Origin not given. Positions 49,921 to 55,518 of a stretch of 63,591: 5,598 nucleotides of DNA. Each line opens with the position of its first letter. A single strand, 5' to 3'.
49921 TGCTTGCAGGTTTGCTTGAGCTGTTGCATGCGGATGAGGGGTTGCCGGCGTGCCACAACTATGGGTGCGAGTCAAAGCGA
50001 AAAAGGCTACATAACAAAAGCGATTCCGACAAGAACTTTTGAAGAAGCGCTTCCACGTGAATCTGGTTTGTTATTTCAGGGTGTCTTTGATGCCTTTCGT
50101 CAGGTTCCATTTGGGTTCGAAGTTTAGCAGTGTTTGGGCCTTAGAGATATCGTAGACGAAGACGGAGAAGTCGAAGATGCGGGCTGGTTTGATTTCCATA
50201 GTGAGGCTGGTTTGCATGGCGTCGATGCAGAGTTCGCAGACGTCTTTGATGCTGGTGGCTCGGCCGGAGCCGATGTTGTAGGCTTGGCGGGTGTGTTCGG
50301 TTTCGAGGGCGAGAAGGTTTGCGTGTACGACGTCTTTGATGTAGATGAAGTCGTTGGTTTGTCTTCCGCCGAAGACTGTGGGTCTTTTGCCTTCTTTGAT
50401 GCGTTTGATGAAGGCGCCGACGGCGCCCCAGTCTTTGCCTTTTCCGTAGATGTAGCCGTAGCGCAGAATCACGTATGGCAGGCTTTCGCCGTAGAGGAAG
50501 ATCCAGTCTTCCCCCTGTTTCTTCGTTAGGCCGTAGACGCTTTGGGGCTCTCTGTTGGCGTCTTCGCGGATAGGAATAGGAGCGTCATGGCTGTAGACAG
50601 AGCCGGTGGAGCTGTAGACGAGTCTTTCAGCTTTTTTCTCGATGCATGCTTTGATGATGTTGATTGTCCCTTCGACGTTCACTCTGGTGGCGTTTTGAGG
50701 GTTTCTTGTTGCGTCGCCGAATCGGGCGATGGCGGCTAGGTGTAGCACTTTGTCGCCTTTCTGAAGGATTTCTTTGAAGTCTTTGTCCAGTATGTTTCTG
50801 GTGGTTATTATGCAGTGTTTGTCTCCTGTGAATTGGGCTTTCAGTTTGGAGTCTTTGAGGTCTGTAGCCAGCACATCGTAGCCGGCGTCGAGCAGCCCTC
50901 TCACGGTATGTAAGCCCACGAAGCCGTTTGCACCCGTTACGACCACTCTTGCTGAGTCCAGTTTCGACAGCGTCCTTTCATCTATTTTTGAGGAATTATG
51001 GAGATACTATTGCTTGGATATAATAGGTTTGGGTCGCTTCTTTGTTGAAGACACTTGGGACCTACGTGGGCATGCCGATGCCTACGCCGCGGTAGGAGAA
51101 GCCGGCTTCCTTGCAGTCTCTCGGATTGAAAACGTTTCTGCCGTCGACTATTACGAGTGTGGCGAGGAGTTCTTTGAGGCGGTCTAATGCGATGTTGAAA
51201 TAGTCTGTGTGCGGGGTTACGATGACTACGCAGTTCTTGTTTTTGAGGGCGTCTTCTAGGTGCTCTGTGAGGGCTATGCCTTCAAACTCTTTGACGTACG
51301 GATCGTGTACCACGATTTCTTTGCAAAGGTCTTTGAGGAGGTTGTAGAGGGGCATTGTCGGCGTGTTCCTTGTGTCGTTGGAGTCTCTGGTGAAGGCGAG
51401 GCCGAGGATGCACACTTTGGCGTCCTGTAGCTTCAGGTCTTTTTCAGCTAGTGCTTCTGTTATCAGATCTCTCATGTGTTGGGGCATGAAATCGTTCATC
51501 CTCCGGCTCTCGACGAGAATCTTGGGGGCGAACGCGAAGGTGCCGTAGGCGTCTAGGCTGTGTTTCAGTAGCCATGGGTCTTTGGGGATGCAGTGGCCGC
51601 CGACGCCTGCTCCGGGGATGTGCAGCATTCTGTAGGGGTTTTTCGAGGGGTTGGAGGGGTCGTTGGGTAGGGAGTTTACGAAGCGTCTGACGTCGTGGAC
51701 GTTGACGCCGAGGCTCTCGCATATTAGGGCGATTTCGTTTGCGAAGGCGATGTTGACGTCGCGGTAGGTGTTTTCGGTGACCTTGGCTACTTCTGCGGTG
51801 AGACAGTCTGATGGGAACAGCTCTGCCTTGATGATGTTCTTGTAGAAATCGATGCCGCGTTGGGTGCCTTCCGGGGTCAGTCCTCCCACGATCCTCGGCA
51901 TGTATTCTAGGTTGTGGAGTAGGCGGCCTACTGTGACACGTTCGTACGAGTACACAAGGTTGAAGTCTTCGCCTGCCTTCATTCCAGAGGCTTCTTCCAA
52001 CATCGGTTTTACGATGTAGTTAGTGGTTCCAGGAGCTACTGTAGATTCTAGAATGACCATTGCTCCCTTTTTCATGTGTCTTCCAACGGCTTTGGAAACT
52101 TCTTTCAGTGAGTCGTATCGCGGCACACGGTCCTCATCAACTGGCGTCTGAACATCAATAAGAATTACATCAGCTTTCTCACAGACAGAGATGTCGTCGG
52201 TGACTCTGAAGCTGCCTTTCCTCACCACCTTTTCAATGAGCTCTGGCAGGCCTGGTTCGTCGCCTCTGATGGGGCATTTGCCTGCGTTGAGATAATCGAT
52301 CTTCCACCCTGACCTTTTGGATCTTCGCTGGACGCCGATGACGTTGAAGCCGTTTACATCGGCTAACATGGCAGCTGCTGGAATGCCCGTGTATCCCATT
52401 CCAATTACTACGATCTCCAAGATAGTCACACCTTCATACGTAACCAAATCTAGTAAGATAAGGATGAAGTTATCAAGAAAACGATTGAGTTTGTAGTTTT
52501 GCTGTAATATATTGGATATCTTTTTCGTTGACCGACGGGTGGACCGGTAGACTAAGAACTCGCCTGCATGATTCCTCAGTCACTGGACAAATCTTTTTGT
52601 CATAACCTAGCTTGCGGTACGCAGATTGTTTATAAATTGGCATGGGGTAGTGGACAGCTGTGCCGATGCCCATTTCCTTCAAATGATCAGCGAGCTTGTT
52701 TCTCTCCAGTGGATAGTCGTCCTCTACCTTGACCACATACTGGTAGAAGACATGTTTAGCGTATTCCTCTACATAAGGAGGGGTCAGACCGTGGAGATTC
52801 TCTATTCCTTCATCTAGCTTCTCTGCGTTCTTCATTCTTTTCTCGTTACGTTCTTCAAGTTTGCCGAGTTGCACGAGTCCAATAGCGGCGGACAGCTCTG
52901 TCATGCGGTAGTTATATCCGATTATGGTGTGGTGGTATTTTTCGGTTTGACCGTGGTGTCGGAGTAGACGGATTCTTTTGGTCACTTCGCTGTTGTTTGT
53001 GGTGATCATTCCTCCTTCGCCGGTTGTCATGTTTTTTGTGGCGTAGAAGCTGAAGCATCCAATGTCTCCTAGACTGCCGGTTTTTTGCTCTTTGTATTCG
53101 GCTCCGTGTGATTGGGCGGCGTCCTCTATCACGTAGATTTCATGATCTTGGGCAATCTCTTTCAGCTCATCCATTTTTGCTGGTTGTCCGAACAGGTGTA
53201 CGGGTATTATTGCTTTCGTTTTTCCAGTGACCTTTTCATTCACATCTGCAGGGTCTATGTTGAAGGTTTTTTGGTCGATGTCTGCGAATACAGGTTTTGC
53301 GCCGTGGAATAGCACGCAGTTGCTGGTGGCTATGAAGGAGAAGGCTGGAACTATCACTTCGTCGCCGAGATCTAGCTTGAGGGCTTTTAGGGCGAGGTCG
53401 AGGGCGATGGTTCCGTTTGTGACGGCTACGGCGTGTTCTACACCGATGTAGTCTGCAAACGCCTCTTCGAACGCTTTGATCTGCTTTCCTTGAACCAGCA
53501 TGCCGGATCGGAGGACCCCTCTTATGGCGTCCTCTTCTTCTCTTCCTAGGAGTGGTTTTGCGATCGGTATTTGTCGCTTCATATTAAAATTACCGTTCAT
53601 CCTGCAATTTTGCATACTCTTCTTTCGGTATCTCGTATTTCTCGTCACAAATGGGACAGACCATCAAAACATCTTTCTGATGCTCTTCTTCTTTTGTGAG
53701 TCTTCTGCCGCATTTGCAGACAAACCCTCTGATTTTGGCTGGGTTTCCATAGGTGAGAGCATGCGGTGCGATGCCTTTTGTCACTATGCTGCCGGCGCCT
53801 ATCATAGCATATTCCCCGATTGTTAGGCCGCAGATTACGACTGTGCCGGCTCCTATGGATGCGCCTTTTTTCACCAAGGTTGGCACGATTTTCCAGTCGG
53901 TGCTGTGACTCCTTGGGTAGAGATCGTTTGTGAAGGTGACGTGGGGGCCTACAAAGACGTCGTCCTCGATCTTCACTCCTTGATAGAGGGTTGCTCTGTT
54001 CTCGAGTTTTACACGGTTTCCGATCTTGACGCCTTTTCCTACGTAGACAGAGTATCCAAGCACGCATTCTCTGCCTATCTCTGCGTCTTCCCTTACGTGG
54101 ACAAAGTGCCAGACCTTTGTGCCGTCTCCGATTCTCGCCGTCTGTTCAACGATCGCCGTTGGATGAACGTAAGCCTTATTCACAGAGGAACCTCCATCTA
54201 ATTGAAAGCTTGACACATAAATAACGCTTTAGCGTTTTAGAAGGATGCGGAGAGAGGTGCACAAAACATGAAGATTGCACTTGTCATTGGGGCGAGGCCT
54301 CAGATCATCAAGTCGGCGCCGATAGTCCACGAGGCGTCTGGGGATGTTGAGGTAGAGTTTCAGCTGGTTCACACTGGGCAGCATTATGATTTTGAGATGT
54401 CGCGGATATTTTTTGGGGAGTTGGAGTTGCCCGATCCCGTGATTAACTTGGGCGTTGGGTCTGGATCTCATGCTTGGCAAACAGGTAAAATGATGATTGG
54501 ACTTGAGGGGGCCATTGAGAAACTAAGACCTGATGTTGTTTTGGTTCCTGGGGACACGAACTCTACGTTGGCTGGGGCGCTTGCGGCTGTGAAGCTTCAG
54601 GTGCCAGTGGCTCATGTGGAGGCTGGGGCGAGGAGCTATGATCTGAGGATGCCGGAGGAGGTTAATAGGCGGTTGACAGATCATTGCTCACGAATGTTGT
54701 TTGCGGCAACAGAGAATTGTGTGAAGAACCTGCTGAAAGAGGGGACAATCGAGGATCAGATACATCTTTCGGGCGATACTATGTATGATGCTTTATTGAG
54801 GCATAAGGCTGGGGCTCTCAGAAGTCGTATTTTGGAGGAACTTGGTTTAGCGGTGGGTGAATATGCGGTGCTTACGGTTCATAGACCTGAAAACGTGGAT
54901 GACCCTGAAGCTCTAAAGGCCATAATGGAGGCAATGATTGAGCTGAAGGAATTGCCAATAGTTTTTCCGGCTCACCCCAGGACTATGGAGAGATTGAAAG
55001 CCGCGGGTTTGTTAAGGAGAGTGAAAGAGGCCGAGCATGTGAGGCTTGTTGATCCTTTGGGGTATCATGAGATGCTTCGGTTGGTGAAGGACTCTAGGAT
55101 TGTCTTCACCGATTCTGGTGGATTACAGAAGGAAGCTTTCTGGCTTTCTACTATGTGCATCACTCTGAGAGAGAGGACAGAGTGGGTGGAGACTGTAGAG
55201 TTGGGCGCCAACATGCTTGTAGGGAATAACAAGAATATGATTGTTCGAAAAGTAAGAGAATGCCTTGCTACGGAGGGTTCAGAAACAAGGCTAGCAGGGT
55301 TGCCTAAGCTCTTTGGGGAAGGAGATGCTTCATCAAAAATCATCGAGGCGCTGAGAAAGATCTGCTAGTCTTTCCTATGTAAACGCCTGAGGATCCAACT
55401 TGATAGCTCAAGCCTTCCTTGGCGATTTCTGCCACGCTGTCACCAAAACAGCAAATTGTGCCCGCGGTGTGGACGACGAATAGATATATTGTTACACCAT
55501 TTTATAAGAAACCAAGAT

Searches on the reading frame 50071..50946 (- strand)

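Call 23: search_protein_families(library=pfam, proteins=[window:50071-50946:-], max_evalue=0.00001)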
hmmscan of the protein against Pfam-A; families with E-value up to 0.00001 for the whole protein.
window:50071-50946:- (291 aa): 7 families
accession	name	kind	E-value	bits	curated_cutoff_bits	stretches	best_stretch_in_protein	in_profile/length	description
PF01370.27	Epimerase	-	2.5e-43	148.6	20.9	1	1-226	1-240/240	NAD dependent epimerase/dehydratase family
PF16363.11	GDP_Man_Dehyd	-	3.4e-34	119.2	27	1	3-289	2-332/332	GDP-mannose 4,6 dehydratase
PF01073.25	3Beta_HSD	-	3.5e-23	82.5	22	1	2-215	1-230/280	3-beta hydroxysteroid dehydrogenase/isomerase family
PF04321.23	RmlD_sub_bind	-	1.1e-22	80.9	27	1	2-245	4-232/287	RmlD substrate binding domain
PF07993.18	NAD_binding_4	-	5.3e-15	55.7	20.1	1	54-171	79-212/258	Male sterility protein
PF02719.21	Polysacc_synt_2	-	3.3e-13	49.9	20.2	1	3-247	3-250/293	Polysaccharide biosynthesis protein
PF13460.12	NAD_binding_10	-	8e-10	39.3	27.2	1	5-168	1-148/184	NAD(P)H-binding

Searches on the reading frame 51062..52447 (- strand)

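Call 23: search_protein_families(library=pfam, proteins=[window:51062-52447:-], max_evalue=0.00001)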
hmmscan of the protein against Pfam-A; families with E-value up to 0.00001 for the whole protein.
window:51062-52447:- (461 aa): 3 families
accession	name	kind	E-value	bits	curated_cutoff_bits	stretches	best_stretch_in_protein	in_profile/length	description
PF03721.20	UDPG_MGDP_dh_N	-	3.1e-36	125.2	27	1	11-196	2-181/187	UDP-glucose/GDP-mannose dehydrogenase family, NAD binding domain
PF00984.24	UDPG_MGDP_dh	-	4.3e-23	81.7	25.4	1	217-319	2-93/94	UDP-glucose/GDP-mannose dehydrogenase family, central domain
PF03720.21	UDPG_MGDP_dh_C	-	1.8e-21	76.9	30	1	347-442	2-103/103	UDP-glucose/GDP-mannose dehydrogenase family, UDP binding domain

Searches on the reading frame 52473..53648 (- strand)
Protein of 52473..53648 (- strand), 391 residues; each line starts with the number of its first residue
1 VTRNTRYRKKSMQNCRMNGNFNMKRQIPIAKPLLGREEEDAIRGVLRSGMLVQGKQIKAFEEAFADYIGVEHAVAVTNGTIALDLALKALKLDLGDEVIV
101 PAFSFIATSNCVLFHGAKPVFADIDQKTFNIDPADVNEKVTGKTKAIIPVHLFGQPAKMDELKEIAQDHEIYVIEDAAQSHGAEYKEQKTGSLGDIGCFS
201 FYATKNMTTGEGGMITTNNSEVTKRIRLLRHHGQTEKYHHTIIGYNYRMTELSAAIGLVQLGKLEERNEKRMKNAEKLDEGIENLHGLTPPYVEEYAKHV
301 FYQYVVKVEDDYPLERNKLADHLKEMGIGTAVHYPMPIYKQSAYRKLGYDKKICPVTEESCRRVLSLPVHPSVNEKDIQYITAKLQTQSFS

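Call 23: search_protein_families(library=pfam, proteins=[window:52473-53648:-], max_evalue=0.00001)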
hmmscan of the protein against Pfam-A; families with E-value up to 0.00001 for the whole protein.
window:52473-53648:- (391 aa): 3 families
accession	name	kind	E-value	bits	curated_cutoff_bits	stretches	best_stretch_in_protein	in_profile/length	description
PF01041.23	DegT_DnrJ_EryC1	-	1.1e-134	449.7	19.8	1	35-385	4-359/360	DegT/DnrJ/EryC1/StrS aminotransferase family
PF01212.27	Beta_elim_lyase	-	4.3e-11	43.1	27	1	55-293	32-276/288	Beta-eliminating lyase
PF00155.27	Aminotran_1_2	-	6.1e-10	39.3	19.7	1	57-183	44-192/361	Aminotransferase class I and II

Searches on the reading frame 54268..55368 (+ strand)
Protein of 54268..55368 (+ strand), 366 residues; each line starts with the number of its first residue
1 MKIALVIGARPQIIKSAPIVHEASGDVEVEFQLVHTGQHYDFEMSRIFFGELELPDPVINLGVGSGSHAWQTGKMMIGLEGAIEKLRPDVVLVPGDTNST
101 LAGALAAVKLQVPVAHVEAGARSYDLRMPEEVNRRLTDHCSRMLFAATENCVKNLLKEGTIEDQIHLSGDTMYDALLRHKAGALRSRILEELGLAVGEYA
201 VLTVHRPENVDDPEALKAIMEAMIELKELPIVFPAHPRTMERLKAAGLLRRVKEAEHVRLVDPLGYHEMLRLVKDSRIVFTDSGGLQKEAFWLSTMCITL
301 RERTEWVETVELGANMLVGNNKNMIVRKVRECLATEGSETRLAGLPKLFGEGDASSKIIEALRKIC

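Call 23: search_protein_families(library=pfam, proteins=[window:54268-55368:+], max_evalue=0.00001)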
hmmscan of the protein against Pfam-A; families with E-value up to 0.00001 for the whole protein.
window:54268-55368:+ (366 aa): 1 family
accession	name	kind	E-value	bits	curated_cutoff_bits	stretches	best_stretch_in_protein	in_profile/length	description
PF02350.25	Epimerase_2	-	1.3e-107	360.1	30.6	1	25-362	5-346/347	UDP-N-acetylglucosamine 2-epimerase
